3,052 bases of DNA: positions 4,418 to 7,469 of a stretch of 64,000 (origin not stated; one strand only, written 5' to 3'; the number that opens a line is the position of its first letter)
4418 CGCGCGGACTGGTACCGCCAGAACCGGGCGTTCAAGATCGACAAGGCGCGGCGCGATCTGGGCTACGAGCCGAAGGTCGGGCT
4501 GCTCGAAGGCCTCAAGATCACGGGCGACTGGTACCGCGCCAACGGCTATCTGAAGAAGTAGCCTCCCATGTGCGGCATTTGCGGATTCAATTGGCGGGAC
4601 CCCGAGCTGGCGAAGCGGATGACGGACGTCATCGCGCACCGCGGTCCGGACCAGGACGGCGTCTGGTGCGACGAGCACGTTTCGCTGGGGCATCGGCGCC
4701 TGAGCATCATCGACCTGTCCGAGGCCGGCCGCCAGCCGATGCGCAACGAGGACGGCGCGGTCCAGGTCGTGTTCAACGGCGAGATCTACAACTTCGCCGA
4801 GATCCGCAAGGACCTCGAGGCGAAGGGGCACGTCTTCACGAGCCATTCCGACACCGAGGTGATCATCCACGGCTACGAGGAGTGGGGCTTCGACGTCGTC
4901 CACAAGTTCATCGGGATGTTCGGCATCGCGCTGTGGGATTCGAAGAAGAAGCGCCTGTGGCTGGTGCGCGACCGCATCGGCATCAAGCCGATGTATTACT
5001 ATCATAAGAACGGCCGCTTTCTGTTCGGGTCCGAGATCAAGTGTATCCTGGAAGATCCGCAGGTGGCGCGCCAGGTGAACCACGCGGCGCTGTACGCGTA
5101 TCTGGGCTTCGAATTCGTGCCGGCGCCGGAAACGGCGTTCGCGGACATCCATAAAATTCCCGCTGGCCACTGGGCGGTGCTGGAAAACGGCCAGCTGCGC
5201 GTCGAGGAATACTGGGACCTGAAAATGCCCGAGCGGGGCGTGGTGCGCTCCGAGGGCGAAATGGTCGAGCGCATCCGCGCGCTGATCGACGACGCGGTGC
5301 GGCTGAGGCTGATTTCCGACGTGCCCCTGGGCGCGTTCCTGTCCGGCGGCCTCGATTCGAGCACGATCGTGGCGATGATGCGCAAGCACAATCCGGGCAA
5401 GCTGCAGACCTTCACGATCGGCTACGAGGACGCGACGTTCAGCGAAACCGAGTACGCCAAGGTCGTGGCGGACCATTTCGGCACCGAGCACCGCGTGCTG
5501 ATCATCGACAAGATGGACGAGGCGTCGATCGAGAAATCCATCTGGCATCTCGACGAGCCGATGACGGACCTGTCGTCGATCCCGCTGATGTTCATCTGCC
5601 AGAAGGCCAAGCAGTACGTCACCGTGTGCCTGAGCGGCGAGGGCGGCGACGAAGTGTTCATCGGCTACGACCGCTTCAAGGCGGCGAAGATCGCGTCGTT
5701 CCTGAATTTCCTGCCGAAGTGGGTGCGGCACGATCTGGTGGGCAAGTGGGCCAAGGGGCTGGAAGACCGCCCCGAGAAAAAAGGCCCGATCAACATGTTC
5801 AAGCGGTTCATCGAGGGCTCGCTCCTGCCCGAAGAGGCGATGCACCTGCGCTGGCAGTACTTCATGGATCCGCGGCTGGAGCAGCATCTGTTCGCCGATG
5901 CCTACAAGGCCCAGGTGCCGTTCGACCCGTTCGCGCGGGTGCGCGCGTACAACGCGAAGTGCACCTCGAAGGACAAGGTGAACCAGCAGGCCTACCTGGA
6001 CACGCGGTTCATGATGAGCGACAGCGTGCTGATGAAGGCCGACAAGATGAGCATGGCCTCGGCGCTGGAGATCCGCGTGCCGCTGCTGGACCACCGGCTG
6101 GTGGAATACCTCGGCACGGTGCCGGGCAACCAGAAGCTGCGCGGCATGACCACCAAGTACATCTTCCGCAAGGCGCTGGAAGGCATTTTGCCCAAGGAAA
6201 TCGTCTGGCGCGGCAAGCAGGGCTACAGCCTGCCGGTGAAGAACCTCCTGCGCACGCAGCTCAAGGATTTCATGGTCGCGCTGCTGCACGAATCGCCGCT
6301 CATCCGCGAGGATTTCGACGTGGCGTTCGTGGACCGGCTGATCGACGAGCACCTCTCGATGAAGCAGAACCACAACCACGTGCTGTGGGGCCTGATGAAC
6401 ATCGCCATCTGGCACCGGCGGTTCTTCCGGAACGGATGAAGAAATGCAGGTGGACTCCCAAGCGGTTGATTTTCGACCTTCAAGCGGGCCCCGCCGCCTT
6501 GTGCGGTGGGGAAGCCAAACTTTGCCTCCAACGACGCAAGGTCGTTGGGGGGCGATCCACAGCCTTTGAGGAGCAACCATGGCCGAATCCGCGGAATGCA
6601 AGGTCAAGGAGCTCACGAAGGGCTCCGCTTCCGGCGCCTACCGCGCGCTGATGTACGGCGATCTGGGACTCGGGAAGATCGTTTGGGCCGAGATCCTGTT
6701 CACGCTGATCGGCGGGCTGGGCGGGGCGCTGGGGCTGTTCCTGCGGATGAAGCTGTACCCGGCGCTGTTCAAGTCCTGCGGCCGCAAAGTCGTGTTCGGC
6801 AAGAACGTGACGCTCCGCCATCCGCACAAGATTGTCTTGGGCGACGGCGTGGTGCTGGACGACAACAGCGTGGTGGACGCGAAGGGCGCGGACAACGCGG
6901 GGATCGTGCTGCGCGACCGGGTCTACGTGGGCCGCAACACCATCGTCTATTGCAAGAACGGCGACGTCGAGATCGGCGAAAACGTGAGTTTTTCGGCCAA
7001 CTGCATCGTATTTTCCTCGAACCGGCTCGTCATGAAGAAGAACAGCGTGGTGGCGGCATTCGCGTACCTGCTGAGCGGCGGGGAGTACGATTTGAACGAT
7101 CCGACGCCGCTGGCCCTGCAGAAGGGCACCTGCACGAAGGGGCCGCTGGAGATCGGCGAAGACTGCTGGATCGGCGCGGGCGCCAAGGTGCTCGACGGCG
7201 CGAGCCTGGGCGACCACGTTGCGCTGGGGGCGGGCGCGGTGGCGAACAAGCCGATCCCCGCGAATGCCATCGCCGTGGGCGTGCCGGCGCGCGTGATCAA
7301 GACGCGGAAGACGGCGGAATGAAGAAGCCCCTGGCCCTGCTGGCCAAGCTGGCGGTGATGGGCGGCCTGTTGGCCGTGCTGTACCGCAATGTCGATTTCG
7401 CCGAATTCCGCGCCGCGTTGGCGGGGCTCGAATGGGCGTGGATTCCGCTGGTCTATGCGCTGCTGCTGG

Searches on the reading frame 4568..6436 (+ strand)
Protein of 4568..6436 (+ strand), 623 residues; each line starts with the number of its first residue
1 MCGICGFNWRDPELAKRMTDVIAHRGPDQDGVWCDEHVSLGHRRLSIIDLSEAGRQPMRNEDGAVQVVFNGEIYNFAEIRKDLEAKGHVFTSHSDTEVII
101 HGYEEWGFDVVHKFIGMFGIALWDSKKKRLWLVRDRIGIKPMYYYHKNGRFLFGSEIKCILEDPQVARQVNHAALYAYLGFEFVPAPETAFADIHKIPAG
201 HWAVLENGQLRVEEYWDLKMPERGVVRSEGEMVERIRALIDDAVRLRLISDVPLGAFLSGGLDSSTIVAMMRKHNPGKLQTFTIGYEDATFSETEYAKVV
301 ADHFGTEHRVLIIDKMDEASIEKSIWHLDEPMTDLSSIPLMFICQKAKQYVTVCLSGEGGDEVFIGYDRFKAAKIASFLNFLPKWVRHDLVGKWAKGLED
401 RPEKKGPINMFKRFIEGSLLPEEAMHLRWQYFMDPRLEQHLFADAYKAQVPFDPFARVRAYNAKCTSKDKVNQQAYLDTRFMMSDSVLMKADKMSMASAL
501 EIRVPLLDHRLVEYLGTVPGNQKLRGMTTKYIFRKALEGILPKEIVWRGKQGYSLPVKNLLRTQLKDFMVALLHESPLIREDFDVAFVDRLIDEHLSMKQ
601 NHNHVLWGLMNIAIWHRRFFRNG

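Call 52: search_protein_families(library=pfam, proteins=[window:4568-6436:+], max_evalue=0.0001)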
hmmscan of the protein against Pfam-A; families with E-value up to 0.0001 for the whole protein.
window:4568-6436:+ (623 aa): 4 families
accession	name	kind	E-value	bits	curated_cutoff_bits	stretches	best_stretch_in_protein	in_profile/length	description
PF00733.27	Asn_synthase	-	3.8e-98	329.8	21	1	236-617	2-354/354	Asparagine synthase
PF13537.11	GATase_7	-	8.7e-48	161.8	25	1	42-161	1-122/123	Glutamine amidotransferase domain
PF13522.11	GATase_6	-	1.9e-44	151.3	27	1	27-156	1-130/130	Glutamine amidotransferase domain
PF06508.19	QueC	-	7.9e-06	26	22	1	257-319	5-66/210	Queuosine biosynthesis protein QueC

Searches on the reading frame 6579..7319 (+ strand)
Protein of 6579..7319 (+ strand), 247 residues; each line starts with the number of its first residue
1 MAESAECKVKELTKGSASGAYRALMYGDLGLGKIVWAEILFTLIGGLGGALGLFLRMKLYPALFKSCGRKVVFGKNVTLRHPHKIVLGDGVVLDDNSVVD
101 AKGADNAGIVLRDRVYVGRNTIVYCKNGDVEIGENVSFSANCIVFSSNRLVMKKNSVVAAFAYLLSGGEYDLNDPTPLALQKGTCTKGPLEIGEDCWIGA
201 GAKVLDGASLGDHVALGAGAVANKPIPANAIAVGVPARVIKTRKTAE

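Call 52: search_protein_families(library=pfam, proteins=[window:6579-7319:+], max_evalue=0.0001)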
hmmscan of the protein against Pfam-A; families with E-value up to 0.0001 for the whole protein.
window:6579-7319:+ (247 aa): 2 families
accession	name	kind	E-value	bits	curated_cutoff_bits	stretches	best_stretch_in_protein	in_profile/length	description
PF00132.30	Hexapep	-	6.4e-15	54.6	27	1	191-221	3-33/36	Bacterial transferase hexapeptide (six repeats)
PF14602.12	Hexapep_2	-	2e-07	31.1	27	1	189-221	1-31/34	Hexapeptide repeat of succinyl-transferase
